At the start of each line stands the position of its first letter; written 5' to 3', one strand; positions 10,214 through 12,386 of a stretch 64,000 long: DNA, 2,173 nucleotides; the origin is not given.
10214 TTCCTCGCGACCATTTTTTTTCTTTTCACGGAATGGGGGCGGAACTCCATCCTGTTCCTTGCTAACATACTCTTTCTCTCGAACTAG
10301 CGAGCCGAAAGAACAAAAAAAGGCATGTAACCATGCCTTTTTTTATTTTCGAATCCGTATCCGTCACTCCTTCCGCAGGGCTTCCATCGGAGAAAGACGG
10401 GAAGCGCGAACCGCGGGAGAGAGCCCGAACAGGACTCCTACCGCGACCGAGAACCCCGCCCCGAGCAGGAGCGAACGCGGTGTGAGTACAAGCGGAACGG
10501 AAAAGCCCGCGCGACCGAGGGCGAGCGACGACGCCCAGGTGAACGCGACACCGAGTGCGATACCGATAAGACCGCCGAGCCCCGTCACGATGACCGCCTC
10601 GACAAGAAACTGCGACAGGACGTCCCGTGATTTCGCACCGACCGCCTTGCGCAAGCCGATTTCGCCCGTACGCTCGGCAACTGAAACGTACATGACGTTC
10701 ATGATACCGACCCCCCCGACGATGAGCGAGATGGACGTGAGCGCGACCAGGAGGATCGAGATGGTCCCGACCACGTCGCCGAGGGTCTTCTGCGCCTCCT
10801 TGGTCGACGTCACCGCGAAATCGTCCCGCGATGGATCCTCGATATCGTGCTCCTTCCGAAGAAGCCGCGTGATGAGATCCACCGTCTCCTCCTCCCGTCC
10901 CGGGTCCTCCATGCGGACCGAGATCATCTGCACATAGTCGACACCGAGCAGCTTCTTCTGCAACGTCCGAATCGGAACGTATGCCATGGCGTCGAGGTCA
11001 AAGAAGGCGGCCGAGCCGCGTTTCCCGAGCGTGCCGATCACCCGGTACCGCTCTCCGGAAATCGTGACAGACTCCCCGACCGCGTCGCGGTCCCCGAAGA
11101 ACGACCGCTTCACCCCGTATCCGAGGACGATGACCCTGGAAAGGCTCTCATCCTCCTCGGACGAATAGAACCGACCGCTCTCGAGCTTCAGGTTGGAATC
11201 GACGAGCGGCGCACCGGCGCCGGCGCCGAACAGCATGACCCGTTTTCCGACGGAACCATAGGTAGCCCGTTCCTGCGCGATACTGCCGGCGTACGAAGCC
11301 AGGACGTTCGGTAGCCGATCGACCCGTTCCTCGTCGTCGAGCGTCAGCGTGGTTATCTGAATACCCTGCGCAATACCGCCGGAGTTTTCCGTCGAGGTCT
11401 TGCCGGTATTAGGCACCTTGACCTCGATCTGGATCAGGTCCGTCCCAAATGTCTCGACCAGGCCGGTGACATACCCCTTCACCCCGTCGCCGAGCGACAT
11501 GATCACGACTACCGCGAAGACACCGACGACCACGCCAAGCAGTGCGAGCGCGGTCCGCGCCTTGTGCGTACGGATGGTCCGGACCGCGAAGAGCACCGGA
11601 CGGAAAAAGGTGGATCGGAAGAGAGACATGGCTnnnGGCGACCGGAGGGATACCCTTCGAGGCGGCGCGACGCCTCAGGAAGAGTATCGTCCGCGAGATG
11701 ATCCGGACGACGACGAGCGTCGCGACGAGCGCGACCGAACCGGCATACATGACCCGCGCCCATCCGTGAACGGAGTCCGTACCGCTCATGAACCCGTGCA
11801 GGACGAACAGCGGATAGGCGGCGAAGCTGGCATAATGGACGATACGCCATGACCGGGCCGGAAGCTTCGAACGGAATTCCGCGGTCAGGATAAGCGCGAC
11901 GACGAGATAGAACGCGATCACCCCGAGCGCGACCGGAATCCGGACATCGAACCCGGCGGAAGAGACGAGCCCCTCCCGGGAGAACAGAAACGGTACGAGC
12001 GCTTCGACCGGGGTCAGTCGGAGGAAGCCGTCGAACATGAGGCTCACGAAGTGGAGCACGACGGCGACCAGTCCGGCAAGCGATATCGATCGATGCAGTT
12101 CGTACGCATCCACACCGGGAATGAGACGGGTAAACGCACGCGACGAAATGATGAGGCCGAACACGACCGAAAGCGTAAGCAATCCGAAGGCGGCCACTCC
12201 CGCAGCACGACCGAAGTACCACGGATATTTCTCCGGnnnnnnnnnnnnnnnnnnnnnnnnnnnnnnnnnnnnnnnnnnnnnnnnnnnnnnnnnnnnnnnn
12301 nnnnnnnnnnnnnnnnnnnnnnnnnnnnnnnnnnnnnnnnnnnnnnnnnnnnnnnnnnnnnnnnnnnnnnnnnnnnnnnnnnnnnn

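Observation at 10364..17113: ApbE flavin-transferase cluster with a bis-His ferric-reductase-like membrane protein, acidic Ca-binding-repeat proteins and a split MacB-type ABC transporter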

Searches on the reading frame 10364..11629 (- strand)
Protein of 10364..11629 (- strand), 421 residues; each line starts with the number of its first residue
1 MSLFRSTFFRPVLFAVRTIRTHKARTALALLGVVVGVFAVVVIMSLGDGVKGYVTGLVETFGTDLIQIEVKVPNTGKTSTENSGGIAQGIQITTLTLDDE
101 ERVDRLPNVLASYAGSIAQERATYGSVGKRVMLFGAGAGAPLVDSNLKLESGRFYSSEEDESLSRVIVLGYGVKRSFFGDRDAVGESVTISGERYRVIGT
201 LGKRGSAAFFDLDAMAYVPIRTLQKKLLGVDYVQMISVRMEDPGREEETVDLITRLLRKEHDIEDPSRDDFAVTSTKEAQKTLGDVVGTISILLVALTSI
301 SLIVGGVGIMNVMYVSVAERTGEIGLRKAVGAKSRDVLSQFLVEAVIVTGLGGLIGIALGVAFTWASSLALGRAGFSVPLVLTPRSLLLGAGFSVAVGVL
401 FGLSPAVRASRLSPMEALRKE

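Call 3: search_protein_families(library=pfam, proteins=[window:10364-11629:-], max_evalue=1)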
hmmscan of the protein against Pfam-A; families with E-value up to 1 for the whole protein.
window:10364-11629:- (421 aa): 2 families
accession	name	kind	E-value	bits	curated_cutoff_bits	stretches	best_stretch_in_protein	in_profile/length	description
PF12704.14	MacB_PCD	-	2.6e-33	116.5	27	1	26-255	1-206/207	MacB-like periplasmic core domain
PF02687.27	FtsX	-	8.9e-21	74.6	25.5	1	298-414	4-120/120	FtsX-like permease C-terminal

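Call 4: search_protein_families(library=ncbifam, proteins=[window:10364-11629:-], max_evalue=1)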
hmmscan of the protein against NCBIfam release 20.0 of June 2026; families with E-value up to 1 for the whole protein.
window:10364-11629:- (421 aa): 9 families
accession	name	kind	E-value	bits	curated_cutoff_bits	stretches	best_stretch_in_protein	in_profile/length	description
NF007826.0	PRK10535.1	equivalog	1.1e-56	192.4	966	1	4-421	250-648/648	macrolide ABC transporter ATP-binding protein/permease MacB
TIGR03434.1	ADOP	subfamily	2e-30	105.6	622.3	1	13-420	6-401/803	ADOP family duplicated permease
TIGR02212.1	lolCE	equivalog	7.4e-11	41.6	362.45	2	214-421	199-411/411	lipoprotein-releasing ABC transporter permease subunit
NF038346.1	FtsX_actino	exception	2.1e-06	27.4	250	1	273-403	162-295/308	permease-like cell division protein FtsX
TIGR00439.2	FtsX_Gneg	equivalog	6.3e-06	25.6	255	1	235-374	118-250/292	permease-like cell division protein FtsX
TIGR01185.1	devC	equivalog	7.4e-05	21.9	290.35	1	288-363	255-330/380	ABC transporter permease DevC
NF008076.0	PRK10814.1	exception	0.0002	20.5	473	1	297-421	270-399/399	lipoprotein-releasing ABC transporter permease subunit LolC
NF038347.1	FtsX_Gpos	exception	0.00023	20.6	225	1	281-366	158-244/296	permease-like cell division protein FtsX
NF008357.0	PRK11146.1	exception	0.0066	15.3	439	1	302-364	277-342/414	lipoprotein-releasing ABC transporter permease subunit LolE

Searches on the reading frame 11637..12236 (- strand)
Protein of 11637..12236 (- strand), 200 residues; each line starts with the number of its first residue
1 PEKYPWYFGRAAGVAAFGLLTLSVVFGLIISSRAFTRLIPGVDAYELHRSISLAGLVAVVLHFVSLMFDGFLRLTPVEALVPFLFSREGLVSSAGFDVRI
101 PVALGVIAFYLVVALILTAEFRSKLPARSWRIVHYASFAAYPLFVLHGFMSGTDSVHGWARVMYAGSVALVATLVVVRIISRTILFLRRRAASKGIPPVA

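Call 23: find_related_loci(query=A3, collection=genome_contigs, flank=7000)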
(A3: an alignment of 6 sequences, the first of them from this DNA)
Query A3 (200 aa) in genome_contigs; peptide patterns used: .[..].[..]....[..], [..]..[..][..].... (x = any residue, [..] = any of these).
68 stretches matched a pattern; 38 encode a relative of the query (tblastn E <= 1e-3); 38 distinct loci.
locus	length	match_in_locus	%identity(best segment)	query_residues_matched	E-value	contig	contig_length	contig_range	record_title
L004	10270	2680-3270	66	1-195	6e-84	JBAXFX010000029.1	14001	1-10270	MAG: Candidatus Moraniibacteriota bacterium isolate ELA282 MAG282_29, whole genome shotgun sequence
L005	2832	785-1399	62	1-197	4e-85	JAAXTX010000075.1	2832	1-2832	MAG: Candidatus Moraniibacteriota bacterium isolate W4_Combined_metabat1_121 W4_Combined_metabat1_121_NODE_41914, whole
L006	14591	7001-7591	64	1-197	2e-81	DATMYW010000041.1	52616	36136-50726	MAG TPA_asm: Candidatus Fimivivens sp. isolate SMAG_U13158 k141_97205, whole genome shotgun sequence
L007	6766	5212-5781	67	1-189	3e-78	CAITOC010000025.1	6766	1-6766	MAG: Candidatus Moranbacteria bacterium isolate MJ130702B_bin-413 genome assembly, contig: bin-413:25/88, whole genome s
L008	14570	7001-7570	60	1-190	2e-74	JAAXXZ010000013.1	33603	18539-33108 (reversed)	MAG: Candidatus Moraniibacteriota bacterium isolate W9_Combined_metabat2_155 W9_Combined_metabat2_155_NODE_720, whole ge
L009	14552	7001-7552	56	1-185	4e-62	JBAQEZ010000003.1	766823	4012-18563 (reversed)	MAG: Candidatus Moraniibacteriota bacterium isolate MFD12003_ilm_asm_bin65 k127_11199, whole genome shotgun sequence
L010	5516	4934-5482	58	2-185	5e-60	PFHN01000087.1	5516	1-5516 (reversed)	MAG: Candidatus Moranbacteria bacterium CG_4_8_14_3_um_filter_41_13 CG_4_8_14_3_um_filter_scaffold_8132_c, whole genome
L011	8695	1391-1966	55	1-194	3e-59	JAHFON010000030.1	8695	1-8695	MAG: Candidatus Moraniibacteriota bacterium isolate nzgw504 NODE_9365_length_8696_cov_3.928630, whole genome shotgun seq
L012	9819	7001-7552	51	1-185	1e-56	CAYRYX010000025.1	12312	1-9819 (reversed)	MAG TPA_asm: uncultured Bdellovibrionales bacterium isolate binchicken_co245_258 genome assembly, contig: NODE_5919_leng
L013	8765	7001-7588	50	2-197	7e-56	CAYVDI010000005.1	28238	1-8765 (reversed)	MAG TPA_asm: uncultured Bdellovibrionales bacterium isolate SRP135725_co1_487 genome assembly, contig: NODE_1917_length_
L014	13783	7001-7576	51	2-193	1e-54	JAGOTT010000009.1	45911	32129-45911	MAG: Candidatus Moraniibacteriota bacterium isolate Gw_Eff_bin_440 Gw_Eff_1258_length_45911_cov_5.741984, whole genome s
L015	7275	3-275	64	100-190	8e-35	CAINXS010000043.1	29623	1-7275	MAG: Candidatus Moranbacteria bacterium isolate LaPlata-7m-b_bin-649 genome assembly, contig: bin-649:43/90, whole genom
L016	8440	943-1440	37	6-181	1e-31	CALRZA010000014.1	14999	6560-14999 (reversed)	MAG: Auritidibacter sp. Marseille-P8566 isolate JJ-MEM4D-83-6-mx-bin668 genome assembly, contig: JJ-MEM4D-83-C190, whole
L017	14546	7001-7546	40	6-198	3e-30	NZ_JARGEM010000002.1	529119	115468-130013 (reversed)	Salinibacterium metalliresistens strain H3M29-4 spades_K_25_97_2, whole genome shotgun sequence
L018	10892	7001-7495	37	6-180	1e-29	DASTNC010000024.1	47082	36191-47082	MAG TPA_asm: Pseudolysinimonas sp. isolate SMAG_U2132 k141_1145400, whole genome shotgun sequence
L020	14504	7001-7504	36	6-183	4e-27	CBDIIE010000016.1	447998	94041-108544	MAG: Rhodoglobus sp. isolate 1e1bde4d-736d-42a0-9fe6-ffff0c9ce234 genome assembly, contig: contig_16, whole genome shotg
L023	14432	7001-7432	38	6-159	4e-26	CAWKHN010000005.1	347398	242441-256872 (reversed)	MAG: uncultured Chloroflexia bacterium isolate MFD02416.bin.1.50 genome assembly, contig: contig_14647, whole genome sho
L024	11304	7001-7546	38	6-198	2e-24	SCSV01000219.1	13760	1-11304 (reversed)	MAG: Salinibacterium sp. isolate FW300_bin.11 FW300_bin.11-98010, whole genome shotgun sequence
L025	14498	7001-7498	31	6-181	4e-23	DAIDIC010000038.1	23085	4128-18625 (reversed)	MAG TPA_asm: Ktedonobacteria bacterium isolate clean5 k141_1493719, whole genome shotgun sequence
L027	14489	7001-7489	33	6-180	8e-21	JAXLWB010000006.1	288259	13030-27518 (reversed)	MAG: Caldilineaceae bacterium isolate STL-CHL12 C1.208.fa-6, whole genome shotgun sequence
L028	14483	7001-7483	32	4-164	7e-20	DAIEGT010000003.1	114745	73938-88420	MAG TPA_asm: Candidatus Saccharibacteria bacterium isolate clean992 NODE_3_length_114745_cov_6.588011, whole genome shot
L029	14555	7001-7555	32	6-197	3e-19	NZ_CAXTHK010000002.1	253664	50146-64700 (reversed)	MAG: uncultured Jatrophihabitans sp. isolate public_SRR11456914_metawrap_bin.17 public_SRR11456914_metawrap_bin.17_2, wh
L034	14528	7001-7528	28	6-195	3e-17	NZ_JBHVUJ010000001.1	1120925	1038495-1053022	Lysinibacillus sp. NPDC058147 NPDC058147_T30_G1.ctg-0001, whole genome shotgun sequence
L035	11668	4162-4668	31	6-181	4e-17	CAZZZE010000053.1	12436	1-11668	MAG: uncultured Jatrophihabitantaceae bacterium isolate Brown_AD.bin.5 genome assembly, contig: NODE_732_length_12436_co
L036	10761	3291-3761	30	2-158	6e-16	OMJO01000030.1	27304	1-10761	bacterium isolate AM_1205 genome assembly, contig: k99_486470, whole genome shotgun sequence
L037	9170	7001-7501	30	6-179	1e-15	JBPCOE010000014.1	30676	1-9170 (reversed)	MAG: Jatrophihabitans sp. isolate TH_ant_mag_148 S1Ck127_9749255_flag_0_multi_25.9918_len_30676, whole genome shotgun se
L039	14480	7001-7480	29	6-176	8e-15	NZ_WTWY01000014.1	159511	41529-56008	Paenibacillus sp. USDA918EY NODE_14_length_159511_cov_265.958540, whole genome shotgun sequence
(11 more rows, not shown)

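Call 27: search_protein_families(library=pfam, proteins=[L028:4760-5863:+, L028:7546-8160:+, L020:6980-8512:+, L018:6896-8515:+, L025:6950-8104:+, L027:7668-8231:+, L034:5153-5818:+, L039:7719-8597:+, L036:3842-4723:+, L036:996-2168:+], max_evalue=0.01)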
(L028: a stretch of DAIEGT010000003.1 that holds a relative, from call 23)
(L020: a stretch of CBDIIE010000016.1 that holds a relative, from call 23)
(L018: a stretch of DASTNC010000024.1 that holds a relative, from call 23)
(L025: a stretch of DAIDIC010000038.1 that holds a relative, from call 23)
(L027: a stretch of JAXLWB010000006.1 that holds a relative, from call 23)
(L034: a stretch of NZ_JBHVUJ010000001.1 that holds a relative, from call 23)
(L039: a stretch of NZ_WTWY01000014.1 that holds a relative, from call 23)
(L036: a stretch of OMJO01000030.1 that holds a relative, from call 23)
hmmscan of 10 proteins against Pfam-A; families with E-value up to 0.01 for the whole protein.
L028:4760-5863:+ (367 aa): 4 families
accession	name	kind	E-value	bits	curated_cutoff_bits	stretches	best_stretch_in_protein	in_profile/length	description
PF00175.26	NAD_binding_1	-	8.3e-16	59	22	1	110-220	1-108/109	Oxidoreductase NAD-binding domain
PF00970.30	FAD_binding_6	-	1.2e-09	38.8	21.1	1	5-99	3-98/99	Oxidoreductase FAD-binding domain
PF08022.18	FAD_binding_8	-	0.00014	22.4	22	1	12-85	12-83/109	FAD-binding domain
PF08030.17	NAD_binding_6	-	0.0051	17.3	22.2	0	109-127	5-23/156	Ferric reductase NAD binding domain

L028:7546-8160:+ (204 aa): 0 families

L020:6980-8512:+ (510 aa): 5 families
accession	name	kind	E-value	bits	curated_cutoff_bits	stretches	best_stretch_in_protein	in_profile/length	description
PF00111.32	Fer2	-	1.4e-11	44.6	21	1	432-499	6-74/77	2Fe-2S iron-sulfur cluster binding domain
PF22290.1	DmmA-like_N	-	0.00011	23.1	33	1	306-399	18-112/124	Dimethylamine monooxygenase subunit DmmA-like, N-terminal domain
PF08030.17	NAD_binding_6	-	0.0015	19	22.2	0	310-328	5-23/156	Ferric reductase NAD binding domain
PF00175.26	NAD_binding_1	-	0.0019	19.3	22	0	311-395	1-105/109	Oxidoreductase NAD-binding domain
PF00970.30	FAD_binding_6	-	0.0092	16.7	21.1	0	237-303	32-99/99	Oxidoreductase FAD-binding domain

L018:6896-8515:+ (539 aa): 5 families
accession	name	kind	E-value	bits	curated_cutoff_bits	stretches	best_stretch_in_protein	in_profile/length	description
PF00111.32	Fer2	-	1.1e-11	45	21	1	460-529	4-74/77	2Fe-2S iron-sulfur cluster binding domain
PF01794.25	Ferric_reduct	-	3.7e-06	27.5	28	1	44-164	3-120/121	Ferric reductase like transmembrane component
PF00175.26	NAD_binding_1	-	3.9e-06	27.9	22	1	342-429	1-108/109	Oxidoreductase NAD-binding domain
PF22290.1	DmmA-like_N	-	6.6e-06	27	33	1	336-436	17-118/124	Dimethylamine monooxygenase subunit DmmA-like, N-terminal domain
PF08030.17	NAD_binding_6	-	0.0035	17.9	22.2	0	341-359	5-23/156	Ferric reductase NAD binding domain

L025:6950-8104:+ (384 aa): 1 family
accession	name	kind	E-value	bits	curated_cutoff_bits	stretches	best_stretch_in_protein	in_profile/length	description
PF01794.25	Ferric_reduct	-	1.3e-09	38.6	28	1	25-146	2-120/121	Ferric reductase like transmembrane component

L027:7668-8231:+ (187 aa): 5 families
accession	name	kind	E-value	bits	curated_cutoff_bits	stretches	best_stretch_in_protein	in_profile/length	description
PF04542.20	Sigma70_r2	-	6.1e-16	58.4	24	1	21-88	1-70/71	Sigma-70 region 2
PF08281.18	Sigma70_r4_2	-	3e-14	52.8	25.7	1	118-170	2-54/54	Sigma-70, region 4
PF04545.22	Sigma70_r4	-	3.3e-11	43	24.1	1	124-171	2-49/50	Sigma-70, region 4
PF07638.17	Sigma70_ECF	-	2.2e-05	24.9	21.1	1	9-166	10-175/185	ECF sigma factor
PF22029.2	PhyR_sigma2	-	0.0026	18.2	27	1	31-74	10-53/55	Sigma2 domain of PhyR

L034:5153-5818:+ (221 aa): 1 family
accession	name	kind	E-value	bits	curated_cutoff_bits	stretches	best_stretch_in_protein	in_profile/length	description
PF07833.16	Cu_amine_oxidN1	-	6.4e-15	55.5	24.2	1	110-214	2-106/108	Copper amine oxidase N-terminal domain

L039:7719-8597:+ (292 aa): 0 families

L036:3842-4723:+ (293 aa): 1 family
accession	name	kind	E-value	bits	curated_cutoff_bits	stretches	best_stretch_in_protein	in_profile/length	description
PF20251.4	Big_14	-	0.00062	20.1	27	1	49-147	4-94/104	Bacterial Ig-like domain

L036:996-2168:+ (390 aa): 4 families
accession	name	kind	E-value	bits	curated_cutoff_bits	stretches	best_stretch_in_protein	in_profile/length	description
PF00175.26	NAD_binding_1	-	7.6e-16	59.2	22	1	115-223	1-107/109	Oxidoreductase NAD-binding domain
PF00970.30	FAD_binding_6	-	1.3e-08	35.5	21.1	1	10-103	3-97/99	Oxidoreductase FAD-binding domain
PF08030.17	NAD_binding_6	-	7e-05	23.4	22.2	1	114-168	5-65/156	Ferric reductase NAD binding domain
PF08022.18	FAD_binding_8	-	0.0016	19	22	1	11-86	6-79/109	FAD-binding domain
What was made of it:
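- ApbE is also present where the FRD already carries FNR-like and 2Fe-2S domains (call 27).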

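Call 35: search_protein_families(library=pfam, proteins=[L023:5806-7191:+, L035:2765-4156:+, L039:5483-6730:+, L020:5775-6983:+, L024:5646-6038:+, L024:5381-5752:+, L017:5496-6011:+, L025:5844-6968:+, L037:5979-6995:+, L029:5704-6030:+], max_evalue=0.1)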
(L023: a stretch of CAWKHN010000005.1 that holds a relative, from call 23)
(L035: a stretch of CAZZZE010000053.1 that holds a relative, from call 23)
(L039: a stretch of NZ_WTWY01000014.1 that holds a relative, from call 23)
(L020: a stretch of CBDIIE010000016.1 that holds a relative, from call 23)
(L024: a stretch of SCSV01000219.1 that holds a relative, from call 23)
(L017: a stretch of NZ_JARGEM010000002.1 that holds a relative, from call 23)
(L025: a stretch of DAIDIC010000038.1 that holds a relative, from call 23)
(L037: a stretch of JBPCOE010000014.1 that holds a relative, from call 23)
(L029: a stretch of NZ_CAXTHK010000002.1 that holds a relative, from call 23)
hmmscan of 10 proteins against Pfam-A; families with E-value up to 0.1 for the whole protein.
L023:5806-7191:+ (461 aa): 1 family
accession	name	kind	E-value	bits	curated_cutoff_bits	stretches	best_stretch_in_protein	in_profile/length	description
PF02424.20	ApbE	-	1.8e-51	175.7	25.6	1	18-284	1-250/266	ApbE family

L035:2765-4156:+ (463 aa): 1 family
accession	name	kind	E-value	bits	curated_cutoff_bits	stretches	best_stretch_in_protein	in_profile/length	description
PF02424.20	ApbE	-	6.7e-46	157.4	25.6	1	165-420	12-262/266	ApbE family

L039:5483-6730:+ (415 aa): 1 family
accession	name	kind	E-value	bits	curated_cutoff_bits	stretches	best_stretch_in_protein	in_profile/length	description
PF02424.20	ApbE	-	1.2e-51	176.2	25.6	1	125-392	1-260/266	ApbE family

L020:5775-6983:+ (402 aa): 1 family
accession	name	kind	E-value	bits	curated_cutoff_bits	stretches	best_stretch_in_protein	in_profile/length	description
PF02424.20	ApbE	-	3.3e-44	151.9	25.6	1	112-376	1-256/266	ApbE family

L024:5646-6038:+ (130 aa): 1 family
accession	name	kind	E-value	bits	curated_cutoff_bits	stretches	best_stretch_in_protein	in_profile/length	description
PF23928.1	DUF7266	-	0.097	12.8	27.6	0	45-95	21-68/145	Family of unknown function (DUF7266)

L024:5381-5752:+ (123 aa): 1 family
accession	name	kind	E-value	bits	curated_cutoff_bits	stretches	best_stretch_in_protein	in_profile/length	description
PF04931.18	DNA_pol_phi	-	0.08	11.5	27.6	1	24-104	603-682/765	DNA polymerase phi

L017:5496-6011:+ (171 aa): 0 families

L025:5844-6968:+ (374 aa): 1 family
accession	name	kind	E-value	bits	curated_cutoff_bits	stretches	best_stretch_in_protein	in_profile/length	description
PF02424.20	ApbE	-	2.9e-50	171.7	25.6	1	86-351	1-258/266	ApbE family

L037:5979-6995:+ (338 aa): 1 family
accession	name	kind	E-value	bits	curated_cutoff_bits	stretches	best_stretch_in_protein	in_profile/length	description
PF02424.20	ApbE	-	1.7e-48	165.9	25.6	1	14-278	5-262/266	ApbE family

L029:5704-6030:+ (108 aa): 0 families

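Call 40: search_solved_structures(query=A2, max_evalue=1, show_alignments=2)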
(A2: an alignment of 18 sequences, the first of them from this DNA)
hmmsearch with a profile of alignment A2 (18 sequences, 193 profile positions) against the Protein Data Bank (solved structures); distinct sequences matched with E-value up to 1: 6.
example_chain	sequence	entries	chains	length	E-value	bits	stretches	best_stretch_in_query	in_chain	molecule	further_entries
8qt6_A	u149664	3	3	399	0.00014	24.8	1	96-168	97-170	FAD-binding FR-type domain-containing protein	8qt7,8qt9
8qta_A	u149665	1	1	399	0.00014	24.8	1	96-168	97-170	FAD-binding FR-type domain-containing protein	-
8qq7_A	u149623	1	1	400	0.00014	24.8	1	96-168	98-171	FAD-binding FR-type domain-containing protein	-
6hcy_C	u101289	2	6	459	0.0023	20.8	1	82-171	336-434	Metalloreductase STEAP4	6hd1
7d3e_A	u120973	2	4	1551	0.0038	20.1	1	11-143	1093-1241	Dual oxidase 1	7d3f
6wxr_A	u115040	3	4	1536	0.0056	19.6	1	11-143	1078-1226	Dual oxidase 1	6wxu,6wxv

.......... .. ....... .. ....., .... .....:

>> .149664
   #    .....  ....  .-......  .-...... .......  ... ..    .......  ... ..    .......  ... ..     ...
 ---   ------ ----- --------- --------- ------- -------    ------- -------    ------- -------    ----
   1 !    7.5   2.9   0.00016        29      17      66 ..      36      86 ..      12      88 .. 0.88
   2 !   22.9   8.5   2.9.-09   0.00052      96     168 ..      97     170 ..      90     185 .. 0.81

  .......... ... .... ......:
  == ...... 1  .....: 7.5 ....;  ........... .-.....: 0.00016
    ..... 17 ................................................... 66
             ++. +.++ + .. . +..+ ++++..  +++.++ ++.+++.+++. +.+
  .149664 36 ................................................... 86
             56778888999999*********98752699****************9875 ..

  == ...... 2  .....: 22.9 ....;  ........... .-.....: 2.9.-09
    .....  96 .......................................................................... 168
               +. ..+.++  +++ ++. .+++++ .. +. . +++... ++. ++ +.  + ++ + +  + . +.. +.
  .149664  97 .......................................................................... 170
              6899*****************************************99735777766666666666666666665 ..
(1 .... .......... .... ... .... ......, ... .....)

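Call 43: find_related_loci(query=A3, collection=metagenome_contigs, flank=5000)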
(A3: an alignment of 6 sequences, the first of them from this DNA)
Query A3 (200 aa) in metagenome_contigs; peptide patterns used: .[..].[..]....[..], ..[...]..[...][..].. (x = any residue, [..] = any of these).
185 stretches matched a pattern; 46 encode a relative of the query (tblastn E <= 1e-3); 46 distinct loci.
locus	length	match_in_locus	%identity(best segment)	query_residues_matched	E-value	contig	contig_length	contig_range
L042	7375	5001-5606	63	1-200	3e-84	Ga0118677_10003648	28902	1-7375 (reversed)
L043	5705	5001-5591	66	1-195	4e-84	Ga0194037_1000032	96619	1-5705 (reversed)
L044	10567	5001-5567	62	2-190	1e-75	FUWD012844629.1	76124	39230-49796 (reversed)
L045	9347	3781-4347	65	2-190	3e-73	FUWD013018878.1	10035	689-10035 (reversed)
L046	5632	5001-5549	58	2-185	4e-60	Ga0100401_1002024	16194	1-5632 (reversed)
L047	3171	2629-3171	58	2-183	4e-60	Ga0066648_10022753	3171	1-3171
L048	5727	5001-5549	58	2-185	5e-60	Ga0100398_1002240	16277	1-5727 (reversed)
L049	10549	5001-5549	58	2-185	4e-60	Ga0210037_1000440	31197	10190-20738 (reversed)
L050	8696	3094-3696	40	1-200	1e-44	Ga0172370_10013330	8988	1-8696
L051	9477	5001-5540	39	6-182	2e-38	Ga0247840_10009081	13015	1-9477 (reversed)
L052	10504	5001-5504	38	6-183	3e-32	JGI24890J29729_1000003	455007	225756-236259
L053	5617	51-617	39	6-199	1e-31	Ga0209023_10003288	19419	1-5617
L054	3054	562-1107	39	6-198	5e-30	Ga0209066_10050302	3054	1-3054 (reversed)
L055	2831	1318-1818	34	6-182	4e-30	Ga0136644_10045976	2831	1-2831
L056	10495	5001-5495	37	6-180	7e-30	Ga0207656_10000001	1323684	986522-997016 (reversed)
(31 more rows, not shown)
